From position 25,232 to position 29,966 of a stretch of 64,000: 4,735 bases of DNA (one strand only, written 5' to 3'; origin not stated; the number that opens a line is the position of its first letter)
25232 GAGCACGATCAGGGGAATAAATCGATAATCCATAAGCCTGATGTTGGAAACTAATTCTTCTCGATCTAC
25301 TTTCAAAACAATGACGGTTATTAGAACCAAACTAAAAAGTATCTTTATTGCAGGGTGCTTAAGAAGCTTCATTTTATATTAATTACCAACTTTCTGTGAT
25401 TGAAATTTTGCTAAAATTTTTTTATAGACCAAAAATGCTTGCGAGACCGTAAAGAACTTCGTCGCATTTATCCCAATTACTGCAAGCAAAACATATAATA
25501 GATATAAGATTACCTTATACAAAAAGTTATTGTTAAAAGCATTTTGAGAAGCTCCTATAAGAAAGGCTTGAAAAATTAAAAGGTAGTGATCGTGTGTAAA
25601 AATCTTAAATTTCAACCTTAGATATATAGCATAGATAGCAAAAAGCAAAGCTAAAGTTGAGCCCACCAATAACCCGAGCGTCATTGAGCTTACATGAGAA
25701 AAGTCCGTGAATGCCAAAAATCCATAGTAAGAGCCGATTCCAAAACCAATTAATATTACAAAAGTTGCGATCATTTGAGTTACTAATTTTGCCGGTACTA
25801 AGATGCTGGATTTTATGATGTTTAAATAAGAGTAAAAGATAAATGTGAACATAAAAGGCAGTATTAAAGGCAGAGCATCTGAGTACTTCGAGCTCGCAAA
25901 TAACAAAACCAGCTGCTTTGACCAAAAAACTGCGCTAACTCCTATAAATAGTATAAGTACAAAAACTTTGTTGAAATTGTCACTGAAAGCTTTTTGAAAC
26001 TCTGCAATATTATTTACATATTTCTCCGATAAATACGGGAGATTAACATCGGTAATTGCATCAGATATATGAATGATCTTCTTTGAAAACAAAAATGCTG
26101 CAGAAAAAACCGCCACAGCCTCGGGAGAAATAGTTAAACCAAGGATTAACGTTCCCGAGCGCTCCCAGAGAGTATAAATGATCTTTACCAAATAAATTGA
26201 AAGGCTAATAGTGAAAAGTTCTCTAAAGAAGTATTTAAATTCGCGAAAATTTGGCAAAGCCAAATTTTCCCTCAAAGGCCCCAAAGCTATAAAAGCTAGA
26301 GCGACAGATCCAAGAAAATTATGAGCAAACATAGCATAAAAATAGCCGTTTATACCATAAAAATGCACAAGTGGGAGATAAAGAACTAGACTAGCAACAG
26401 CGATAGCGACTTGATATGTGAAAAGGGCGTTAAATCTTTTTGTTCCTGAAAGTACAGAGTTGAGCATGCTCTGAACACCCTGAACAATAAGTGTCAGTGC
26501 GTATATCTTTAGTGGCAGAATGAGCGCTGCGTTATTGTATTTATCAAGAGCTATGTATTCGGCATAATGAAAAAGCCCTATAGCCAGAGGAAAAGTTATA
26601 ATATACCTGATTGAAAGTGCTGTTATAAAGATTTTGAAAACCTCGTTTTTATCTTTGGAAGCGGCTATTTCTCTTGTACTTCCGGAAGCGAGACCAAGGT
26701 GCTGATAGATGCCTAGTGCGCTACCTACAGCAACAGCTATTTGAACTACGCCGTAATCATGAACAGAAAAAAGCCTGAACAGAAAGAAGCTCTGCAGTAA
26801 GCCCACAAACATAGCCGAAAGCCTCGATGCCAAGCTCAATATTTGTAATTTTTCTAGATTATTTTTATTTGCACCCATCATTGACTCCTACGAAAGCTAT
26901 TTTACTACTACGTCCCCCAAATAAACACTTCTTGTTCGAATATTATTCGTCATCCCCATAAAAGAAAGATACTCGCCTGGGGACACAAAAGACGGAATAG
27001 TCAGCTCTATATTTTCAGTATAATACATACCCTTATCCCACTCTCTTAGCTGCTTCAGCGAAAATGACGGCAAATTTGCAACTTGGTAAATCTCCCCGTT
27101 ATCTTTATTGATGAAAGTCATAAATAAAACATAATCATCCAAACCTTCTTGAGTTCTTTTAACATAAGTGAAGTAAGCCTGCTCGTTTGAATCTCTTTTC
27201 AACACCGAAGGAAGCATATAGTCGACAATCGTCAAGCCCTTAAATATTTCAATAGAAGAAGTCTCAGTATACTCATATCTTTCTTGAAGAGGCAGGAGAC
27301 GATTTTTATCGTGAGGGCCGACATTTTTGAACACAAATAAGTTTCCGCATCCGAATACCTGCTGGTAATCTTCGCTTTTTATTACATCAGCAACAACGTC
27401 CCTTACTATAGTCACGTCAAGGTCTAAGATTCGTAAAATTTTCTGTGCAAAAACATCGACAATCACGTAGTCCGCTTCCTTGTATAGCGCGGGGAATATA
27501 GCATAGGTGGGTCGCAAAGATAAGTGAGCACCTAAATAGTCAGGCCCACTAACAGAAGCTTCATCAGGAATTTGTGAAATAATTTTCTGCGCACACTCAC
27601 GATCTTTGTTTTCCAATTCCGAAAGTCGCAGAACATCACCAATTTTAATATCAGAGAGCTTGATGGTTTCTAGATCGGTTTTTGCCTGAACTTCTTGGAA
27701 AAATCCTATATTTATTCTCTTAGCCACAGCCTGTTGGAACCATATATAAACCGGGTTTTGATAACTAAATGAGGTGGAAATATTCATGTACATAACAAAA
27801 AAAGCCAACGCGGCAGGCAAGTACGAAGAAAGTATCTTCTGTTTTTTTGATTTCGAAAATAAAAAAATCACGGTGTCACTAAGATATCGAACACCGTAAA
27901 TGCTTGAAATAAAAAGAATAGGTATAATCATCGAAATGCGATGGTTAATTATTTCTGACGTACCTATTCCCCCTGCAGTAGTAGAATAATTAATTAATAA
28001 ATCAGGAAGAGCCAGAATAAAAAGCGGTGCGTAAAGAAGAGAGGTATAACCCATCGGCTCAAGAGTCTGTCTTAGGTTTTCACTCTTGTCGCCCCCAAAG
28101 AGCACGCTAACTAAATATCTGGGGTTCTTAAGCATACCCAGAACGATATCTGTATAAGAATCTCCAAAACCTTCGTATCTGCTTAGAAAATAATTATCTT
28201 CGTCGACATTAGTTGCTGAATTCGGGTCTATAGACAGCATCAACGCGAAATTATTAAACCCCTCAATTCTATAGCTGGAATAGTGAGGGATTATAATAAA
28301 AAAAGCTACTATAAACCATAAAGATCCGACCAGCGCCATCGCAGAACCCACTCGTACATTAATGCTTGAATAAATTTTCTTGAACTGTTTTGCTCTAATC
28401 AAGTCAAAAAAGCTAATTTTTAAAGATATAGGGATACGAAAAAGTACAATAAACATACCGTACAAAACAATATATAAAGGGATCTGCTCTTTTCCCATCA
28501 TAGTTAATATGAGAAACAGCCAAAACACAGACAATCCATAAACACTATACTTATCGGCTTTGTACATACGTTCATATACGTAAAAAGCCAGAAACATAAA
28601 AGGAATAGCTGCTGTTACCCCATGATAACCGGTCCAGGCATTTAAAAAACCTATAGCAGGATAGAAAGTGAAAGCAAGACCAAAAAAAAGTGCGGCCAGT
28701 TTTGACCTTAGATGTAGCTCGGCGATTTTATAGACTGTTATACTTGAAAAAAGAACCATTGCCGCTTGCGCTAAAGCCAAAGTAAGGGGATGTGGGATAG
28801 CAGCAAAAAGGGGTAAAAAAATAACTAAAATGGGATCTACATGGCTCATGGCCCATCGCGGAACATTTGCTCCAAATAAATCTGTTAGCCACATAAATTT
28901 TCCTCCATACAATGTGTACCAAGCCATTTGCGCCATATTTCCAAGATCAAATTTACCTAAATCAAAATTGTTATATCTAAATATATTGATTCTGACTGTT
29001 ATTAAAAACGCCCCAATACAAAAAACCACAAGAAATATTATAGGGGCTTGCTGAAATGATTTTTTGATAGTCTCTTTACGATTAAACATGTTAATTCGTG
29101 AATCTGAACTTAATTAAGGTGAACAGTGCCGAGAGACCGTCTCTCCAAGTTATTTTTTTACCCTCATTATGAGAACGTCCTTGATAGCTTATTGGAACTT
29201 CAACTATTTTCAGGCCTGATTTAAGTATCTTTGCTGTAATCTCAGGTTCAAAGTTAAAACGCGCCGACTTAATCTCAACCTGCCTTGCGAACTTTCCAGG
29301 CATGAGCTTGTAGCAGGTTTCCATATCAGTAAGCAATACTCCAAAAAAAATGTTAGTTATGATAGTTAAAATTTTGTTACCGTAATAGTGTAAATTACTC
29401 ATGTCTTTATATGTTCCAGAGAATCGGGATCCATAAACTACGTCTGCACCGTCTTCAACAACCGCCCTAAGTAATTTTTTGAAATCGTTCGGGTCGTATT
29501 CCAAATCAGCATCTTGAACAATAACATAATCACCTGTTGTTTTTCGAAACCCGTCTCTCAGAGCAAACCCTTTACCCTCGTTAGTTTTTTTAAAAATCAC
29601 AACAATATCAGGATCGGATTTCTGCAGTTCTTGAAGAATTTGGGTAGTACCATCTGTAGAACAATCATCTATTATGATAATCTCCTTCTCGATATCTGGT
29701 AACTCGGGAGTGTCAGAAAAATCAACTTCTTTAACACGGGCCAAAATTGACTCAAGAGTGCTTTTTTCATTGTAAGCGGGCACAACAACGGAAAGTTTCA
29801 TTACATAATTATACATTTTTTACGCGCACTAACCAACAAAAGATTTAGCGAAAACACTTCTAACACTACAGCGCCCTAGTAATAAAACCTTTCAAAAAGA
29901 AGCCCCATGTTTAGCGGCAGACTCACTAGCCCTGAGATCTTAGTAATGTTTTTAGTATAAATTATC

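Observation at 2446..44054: About 42-kb co-directional glycosylation locus with an unusually expanded lipid-linked, extracytoplasmic transferase toolkit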

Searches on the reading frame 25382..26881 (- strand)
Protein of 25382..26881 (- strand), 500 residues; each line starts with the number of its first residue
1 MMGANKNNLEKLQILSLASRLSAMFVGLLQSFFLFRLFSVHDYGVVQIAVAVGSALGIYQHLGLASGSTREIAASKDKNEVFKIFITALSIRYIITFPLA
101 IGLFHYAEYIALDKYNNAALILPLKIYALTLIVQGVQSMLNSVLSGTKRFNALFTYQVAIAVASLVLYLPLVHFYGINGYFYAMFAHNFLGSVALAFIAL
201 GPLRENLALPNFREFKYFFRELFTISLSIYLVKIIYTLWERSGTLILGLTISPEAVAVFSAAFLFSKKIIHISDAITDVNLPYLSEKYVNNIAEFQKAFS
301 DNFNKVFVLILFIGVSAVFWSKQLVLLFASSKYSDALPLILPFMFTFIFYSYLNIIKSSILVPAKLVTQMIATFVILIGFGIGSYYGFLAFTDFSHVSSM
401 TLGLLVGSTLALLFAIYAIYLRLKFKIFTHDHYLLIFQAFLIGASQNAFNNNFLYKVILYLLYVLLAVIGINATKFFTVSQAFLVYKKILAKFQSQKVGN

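Call 4: search_protein_families(library=pfam, proteins=[window:25382-26881:-], max_evalue=0.01)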
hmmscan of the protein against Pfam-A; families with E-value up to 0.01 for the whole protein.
window:25382-26881:- (500 aa): 2 families
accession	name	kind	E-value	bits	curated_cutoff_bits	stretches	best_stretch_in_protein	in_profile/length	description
PF13440.11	Polysacc_synt_3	-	9e-18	65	23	1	34-337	2-292/293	Polysaccharide biosynthesis protein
PF01943.22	Polysacc_synt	-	7.4e-14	52.3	28.2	1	16-286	8-272/274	Polysaccharide biosynthesis protein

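Call 103: search_protein_families(library=ncbifam, proteins=[window:25382-26881:-], max_evalue=0.00001)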
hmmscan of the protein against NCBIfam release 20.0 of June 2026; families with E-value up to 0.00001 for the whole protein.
window:25382-26881:- (500 aa): 0 families

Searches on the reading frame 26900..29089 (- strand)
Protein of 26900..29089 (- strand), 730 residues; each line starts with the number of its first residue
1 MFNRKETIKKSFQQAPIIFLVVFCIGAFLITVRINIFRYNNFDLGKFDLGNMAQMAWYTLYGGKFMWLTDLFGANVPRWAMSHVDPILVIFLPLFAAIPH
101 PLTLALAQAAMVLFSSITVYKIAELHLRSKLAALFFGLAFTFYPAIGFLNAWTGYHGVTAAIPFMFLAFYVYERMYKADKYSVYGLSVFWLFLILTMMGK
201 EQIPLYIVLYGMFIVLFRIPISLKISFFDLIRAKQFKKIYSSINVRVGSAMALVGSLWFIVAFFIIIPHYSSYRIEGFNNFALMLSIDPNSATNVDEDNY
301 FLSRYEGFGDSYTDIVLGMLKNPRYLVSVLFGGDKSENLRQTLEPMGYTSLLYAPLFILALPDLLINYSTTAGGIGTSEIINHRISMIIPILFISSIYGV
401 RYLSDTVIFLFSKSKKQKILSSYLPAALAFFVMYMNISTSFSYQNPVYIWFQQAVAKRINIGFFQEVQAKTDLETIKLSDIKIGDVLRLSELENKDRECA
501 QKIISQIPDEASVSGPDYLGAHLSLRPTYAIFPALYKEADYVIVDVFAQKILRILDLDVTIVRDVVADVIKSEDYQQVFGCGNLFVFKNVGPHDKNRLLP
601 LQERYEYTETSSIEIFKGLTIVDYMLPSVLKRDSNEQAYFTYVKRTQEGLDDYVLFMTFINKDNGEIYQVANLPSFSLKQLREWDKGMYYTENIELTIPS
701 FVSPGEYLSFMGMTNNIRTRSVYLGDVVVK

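Call 5: search_protein_families(library=pfam, proteins=[window:26900-29089:-], max_evalue=0.01)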
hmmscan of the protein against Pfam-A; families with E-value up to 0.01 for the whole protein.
window:26900-29089:- (730 aa): 1 family
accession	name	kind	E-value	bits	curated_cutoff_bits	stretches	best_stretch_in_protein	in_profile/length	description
PF09852.15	DUF2079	-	2.7e-28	99.7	28.2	1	38-543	1-420/459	Predicted membrane protein (DUF2079)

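Call 11: search_protein_families(library=ncbifam, proteins=[window:26900-29089:-], max_evalue=1)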
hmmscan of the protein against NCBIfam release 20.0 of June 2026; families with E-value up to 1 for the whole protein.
window:26900-29089:- (730 aa): 1 family
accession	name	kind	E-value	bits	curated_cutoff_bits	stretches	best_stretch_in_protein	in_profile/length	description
TIGR02848.1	spore_III_AC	equivalog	0.018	15.5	56.65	1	190-233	18-60/64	stage III sporulation protein AC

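Call 94: search_solved_structures(query=window:26900-29089:-, max_evalue=10)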
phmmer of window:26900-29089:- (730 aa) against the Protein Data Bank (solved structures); distinct sequences matched with E-value up to 10: 1.
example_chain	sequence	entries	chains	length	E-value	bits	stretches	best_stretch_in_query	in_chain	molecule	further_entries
1od2_A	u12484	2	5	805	0.57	11.9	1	561-675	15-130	ACETYL-COENZYME A CARBOXYLASE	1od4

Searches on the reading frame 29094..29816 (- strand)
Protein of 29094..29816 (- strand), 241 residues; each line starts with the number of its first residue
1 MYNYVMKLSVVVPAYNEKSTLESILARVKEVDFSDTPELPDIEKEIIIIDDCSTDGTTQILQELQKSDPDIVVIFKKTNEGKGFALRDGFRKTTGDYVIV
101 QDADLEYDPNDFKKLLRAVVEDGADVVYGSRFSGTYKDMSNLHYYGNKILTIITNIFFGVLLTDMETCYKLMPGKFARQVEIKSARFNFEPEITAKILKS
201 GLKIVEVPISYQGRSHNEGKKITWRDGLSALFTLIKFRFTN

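Call 5: search_protein_families(library=pfam, proteins=[window:29094-29816:-], max_evalue=0.01)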
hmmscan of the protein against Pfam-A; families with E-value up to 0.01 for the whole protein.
window:29094-29816:- (241 aa): 4 families
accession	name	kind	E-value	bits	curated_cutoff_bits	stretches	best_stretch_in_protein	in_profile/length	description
PF00535.33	Glycos_transf_2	-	2.5e-37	128.9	23.3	1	9-152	1-139/168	Glycosyl transferase family 2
PF13641.12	Glyco_tranf_2_3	-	3.1e-08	34.3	27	1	8-133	3-125/230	Glycosyltransferase like family 2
PF10111.15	Glyco_tranf_2_2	-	0.00013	22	27.3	1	9-117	1-104/276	Glycosyltransferase like family 2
PF13704.12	Glyco_tranf_2_4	-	0.0006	20.7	27.5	1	44-104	20-81/98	Glycosyl transferase family 2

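Call 21: search_protein_families(library=ncbifam, proteins=[window:29094-29816:-], max_evalue=0.001)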
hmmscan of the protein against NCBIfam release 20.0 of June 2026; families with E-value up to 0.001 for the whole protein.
window:29094-29816:- (241 aa): 23 families
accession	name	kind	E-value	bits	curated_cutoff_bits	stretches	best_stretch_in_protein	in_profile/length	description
TIGR04182.1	glyco_TIGR04182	equivalog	5.2e-31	108.1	325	1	8-237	2-217/293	S-layer glycoprotein N-glycosyltransferase AglJ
NF007986.1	PRK10714.1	equivalog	1.8e-18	66.6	529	1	4-132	4-127/316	undecaprenyl-phosphate 4-deoxy-4-formamido-L-arabinose transferase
NF047588.1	GlcsyltransPgfSStrep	equivalog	3.7e-18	65.8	500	1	6-175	1-162/308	glycosyltransferase PgfS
TIGR03937.1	PgaC_IcaA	equivalog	1.8e-17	63.4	422.3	1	6-121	45-152/407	poly-beta-1,6-N-acetyl-D-glucosamine synthase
NF047683.1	TeichurnBiosyTuaG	equivalog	2e-16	60.4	400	1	4-122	4-114/252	teichuronic acid biosynthesis protein TuaG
NF007482.0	PRK10073.1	equivalog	4.2e-16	58.9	423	1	2-127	2-118/334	glycosyltransferase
NF041391.1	DPhHxTase_Halo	equivalog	1.4e-14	53.6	375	1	14-215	3-187/213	dolichyl-phosphate hexose transferase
NF041875.1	EPS_EpsD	equivalog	9.4e-13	48.2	370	1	8-130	1-115/325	exopolysaccharide biosynthesis glycosyltransferase EpsD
TIGR03111.1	glyc2_xrt_Gpos1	hypoth_equivalog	6.1e-12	45.1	363.95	1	6-118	49-155/439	TIGR03111 family XrtG-associated glycosyltransferase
TIGR04283.1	glyco_like_mftF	equivalog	1.4e-11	44.4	182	1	8-136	1-115/221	TIGR04283 family arsenosugar biosynthesis glycosyltransferase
NF010496.0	PRK13915.1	equivalog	1.9e-11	43.6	262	1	6-120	31-143/307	glucosyl-3-phosphoglycerate synthase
NF038302.1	EPS_HpsE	equivalog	5.2e-11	42.1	300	1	6-137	1-129/307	hormogonium polysaccharide biosynthesis glycosyltransferase HpsE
NF045692.1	OglycostaseCruG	equivalog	1.7e-10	40.4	600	1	5-128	40-161/386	2'-O-glycosyltransferase CruG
NF058614.1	PPMAGASynPpgS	equivalog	2.7e-10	40.1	370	1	10-219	4-206/226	polyprenyl-phospho-N-acetylgalactosaminyl synthase PpgS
NF050050.1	ProtGlycPglI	equivalog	3.3e-10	39.8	500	1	7-124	3-112/306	GalNAc(5)-diNAcBac-PP-undecaprenol beta-1,3-glucosyltransferase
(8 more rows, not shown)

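Call 24: search_solved_structures(query=window:29094-29816:-, max_evalue=0.001)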
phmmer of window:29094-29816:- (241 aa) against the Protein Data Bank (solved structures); distinct sequences matched with E-value up to 0.001: 25.
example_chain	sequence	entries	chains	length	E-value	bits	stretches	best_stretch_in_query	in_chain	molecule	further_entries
5mlz_A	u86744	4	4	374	2.5e-20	76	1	2-220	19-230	Dolichol monophosphate mannose synthase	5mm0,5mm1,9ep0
9hwj_A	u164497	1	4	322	2.9e-14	56.1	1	5-129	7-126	Undecaprenyl-phosphate 4-deoxy-4-formamido-L-arabinose transferase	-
9bhc_C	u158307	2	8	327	3e-13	52.8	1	5-131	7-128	Undecaprenyl-phosphate 4-deoxy-4-formamido-L-arabinose transferase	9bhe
8vxh_A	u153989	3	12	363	3.9e-13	52.4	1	5-131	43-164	Undecaprenyl-phosphate 4-deoxy-4-formamido-L-arabinose transferase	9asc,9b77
5eke_A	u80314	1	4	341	7.7e-12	48.2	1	3-133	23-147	Uncharacterized glycosyltransferase sll0501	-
5ekp_C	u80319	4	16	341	7.8e-12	48.2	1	3-133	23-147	Uncharacterized glycosyltransferase sll0501 | Glycosyltransferase sll0501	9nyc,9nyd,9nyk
9nye_A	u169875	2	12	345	8e-12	48.2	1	3-133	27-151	Glycosyltransferase sll0501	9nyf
6yv7_B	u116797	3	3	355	9.1e-11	44.7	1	4-111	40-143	Glycosyl transferase, family 2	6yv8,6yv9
6yv7_A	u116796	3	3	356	9.1e-11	44.7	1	4-111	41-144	Glycosyl transferase, family 2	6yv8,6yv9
5tze_C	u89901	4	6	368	1.4e-08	37.6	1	6-127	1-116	Glycosyl transferase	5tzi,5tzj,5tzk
5tz8_A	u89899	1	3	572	2.5e-08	36.7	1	6-126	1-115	Glycosyl transferase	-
3bcv_A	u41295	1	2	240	3.8e-08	36.1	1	5-119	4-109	Putative glycosyltransferase protein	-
2z87_A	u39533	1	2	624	1.5e-07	34.2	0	8-111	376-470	Chondroitin synthase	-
2z86_A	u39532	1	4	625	1.5e-07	34.2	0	8-111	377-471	Chondroitin synthase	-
8bz8_A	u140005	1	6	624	1.7e-07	34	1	6-131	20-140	Glycosyltransferase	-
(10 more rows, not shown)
